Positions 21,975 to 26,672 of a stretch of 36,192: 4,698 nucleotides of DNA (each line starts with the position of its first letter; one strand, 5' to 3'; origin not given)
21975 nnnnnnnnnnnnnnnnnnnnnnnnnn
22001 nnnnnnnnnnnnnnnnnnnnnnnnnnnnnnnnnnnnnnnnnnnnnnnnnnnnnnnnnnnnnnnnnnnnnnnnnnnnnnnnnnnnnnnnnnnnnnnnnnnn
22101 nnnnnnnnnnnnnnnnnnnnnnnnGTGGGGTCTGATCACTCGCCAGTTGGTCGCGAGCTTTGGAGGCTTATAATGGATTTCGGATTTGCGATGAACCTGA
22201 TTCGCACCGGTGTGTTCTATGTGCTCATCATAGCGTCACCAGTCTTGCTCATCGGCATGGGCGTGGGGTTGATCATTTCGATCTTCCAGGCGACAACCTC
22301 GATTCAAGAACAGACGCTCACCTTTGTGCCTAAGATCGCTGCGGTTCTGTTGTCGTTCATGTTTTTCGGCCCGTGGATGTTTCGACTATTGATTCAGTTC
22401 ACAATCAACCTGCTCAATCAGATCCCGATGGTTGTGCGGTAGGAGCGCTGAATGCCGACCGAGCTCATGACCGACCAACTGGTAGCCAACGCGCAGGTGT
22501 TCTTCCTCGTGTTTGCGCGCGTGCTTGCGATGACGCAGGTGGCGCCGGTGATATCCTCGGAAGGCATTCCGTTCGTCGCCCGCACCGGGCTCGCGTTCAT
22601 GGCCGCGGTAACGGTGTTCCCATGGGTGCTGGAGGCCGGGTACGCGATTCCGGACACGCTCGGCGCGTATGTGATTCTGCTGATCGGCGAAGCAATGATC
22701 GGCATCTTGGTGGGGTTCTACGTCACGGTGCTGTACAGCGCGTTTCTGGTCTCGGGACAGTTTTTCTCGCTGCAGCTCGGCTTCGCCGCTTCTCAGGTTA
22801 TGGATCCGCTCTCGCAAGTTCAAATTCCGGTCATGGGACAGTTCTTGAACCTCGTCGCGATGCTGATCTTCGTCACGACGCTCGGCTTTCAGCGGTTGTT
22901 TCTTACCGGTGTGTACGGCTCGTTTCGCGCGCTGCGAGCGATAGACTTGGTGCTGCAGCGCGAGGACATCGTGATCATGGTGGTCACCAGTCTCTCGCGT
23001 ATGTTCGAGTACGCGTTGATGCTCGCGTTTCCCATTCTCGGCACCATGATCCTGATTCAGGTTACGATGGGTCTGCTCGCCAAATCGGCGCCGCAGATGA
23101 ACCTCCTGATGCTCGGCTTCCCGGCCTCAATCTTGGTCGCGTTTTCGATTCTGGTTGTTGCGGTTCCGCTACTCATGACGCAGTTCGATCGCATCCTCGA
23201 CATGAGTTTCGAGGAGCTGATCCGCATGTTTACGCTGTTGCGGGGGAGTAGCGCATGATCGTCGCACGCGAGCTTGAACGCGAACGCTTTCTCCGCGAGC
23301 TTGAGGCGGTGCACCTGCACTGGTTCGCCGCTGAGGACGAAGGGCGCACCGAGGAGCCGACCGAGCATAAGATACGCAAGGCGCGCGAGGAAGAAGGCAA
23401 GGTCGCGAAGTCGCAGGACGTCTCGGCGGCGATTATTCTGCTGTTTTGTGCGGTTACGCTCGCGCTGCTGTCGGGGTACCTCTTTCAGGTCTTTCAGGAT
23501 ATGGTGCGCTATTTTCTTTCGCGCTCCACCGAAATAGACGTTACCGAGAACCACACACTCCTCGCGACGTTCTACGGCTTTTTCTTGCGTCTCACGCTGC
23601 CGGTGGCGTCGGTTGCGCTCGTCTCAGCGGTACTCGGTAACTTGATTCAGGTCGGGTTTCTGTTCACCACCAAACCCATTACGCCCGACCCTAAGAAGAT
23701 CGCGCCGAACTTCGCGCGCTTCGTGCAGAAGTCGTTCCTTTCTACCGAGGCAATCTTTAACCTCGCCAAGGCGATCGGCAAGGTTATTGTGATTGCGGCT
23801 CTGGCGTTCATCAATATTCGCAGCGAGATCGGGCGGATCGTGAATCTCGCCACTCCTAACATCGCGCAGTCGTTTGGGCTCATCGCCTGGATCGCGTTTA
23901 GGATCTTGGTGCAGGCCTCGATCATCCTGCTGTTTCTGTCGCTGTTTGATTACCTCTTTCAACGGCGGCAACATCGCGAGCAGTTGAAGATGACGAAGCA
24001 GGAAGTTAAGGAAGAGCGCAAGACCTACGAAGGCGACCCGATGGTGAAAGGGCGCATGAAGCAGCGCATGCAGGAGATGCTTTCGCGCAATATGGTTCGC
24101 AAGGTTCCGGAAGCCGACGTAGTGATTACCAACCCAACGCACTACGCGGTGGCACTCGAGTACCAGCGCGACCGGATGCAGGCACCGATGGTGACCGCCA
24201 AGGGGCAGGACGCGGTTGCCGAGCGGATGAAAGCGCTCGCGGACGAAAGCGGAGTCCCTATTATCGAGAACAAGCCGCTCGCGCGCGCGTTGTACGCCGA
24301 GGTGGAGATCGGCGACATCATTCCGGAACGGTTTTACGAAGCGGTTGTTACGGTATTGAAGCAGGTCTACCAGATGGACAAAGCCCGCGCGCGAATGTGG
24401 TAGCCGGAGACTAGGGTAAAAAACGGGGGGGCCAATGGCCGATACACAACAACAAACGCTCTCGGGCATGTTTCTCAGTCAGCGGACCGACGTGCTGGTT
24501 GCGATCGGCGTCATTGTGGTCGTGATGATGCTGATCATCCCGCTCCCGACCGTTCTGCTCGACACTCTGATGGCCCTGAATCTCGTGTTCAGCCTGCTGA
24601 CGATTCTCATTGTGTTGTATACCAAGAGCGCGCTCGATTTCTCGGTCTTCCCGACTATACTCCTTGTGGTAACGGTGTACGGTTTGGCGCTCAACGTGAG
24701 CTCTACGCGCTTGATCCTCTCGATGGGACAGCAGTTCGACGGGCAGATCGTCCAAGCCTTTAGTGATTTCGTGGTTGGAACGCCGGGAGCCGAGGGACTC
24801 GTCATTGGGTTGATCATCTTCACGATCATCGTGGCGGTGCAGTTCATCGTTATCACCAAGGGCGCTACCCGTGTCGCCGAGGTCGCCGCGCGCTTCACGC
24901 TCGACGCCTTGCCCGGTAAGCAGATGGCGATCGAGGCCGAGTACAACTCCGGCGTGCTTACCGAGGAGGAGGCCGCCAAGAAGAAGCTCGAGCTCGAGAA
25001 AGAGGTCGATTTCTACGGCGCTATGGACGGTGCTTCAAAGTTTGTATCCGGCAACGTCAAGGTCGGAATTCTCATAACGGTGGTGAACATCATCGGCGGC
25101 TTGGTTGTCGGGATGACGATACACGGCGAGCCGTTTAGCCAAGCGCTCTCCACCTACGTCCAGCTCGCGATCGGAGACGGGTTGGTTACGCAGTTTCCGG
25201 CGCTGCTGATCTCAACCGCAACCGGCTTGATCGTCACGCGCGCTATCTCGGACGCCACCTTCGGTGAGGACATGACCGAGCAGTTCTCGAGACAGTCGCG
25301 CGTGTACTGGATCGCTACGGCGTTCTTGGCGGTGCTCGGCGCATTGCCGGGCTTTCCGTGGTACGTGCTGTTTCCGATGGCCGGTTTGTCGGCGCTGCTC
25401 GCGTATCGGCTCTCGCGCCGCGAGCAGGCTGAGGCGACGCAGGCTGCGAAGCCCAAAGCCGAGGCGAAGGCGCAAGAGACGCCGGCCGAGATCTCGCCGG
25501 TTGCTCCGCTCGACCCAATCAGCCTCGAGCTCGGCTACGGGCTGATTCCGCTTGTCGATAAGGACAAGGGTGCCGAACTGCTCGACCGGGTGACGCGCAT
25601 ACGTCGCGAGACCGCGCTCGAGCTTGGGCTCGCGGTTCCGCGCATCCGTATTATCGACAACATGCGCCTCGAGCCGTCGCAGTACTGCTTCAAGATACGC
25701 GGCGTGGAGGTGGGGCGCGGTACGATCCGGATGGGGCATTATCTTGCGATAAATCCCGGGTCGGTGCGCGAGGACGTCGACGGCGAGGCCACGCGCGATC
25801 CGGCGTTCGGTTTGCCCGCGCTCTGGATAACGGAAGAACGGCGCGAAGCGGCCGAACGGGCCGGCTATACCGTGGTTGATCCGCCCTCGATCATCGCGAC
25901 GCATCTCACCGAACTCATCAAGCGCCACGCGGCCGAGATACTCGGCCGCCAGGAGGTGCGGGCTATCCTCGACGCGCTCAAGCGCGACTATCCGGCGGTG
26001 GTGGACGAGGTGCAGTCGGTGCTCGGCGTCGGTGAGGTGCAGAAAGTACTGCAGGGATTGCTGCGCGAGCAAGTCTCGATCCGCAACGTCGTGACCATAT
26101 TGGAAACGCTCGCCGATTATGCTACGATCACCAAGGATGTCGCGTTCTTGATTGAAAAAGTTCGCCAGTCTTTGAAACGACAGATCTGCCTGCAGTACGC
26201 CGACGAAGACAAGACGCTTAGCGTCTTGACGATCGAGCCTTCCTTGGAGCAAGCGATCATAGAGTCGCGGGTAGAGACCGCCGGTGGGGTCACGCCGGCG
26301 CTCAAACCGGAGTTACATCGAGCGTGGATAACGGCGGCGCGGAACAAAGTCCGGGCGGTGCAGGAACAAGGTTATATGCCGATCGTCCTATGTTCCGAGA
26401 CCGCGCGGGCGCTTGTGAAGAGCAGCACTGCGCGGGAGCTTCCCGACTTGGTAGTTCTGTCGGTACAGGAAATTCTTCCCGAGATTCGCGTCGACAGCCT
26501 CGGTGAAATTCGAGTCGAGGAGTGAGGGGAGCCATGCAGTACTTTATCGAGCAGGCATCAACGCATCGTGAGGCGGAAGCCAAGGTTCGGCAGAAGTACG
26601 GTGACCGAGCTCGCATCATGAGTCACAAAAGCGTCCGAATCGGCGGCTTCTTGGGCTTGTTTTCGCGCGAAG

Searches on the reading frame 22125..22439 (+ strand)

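Call 36: search_protein_families(library=pfam, proteins=[window:22125-22439:+])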
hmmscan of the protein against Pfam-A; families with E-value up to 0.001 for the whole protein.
window:22125-22439:+ (105 aa): 1 family
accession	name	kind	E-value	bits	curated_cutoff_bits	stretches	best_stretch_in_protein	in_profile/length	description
PF01313.24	Bac_export_3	-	1.3e-27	96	25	1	22-93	2-73/74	Bacterial export proteins, family 3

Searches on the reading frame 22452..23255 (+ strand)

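Call 36: search_protein_families(library=pfam, proteins=[window:22452-23255:+])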
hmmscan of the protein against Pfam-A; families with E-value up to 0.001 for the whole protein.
window:22452-23255:+ (268 aa): 1 family
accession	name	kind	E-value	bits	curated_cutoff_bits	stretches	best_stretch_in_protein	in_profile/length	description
PF01311.25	Bac_export_1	-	7.9e-53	179.8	27.8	1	16-250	3-228/230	Bacterial export proteins, family 1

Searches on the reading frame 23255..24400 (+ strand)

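Call 36: search_protein_families(library=pfam, proteins=[window:23255-24400:+])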
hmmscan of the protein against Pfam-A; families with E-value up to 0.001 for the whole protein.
window:23255-24400:+ (382 aa): 1 family
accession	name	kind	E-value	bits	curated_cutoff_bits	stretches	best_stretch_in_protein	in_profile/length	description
PF01312.24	Bac_export_2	-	1.4e-114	383.2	24.4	1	30-371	2-335/335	FlhB HrpN YscU SpaS Family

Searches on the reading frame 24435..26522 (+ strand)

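Call 36: search_protein_families(library=pfam, proteins=[window:24435-26522:+])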
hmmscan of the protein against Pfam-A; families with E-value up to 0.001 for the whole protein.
window:24435-26522:+ (696 aa): 1 family
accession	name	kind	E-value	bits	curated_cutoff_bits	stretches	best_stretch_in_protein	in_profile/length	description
PF00771.25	FHIPEP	-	7e-257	854.6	29.1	1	29-684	1-656/657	FHIPEP family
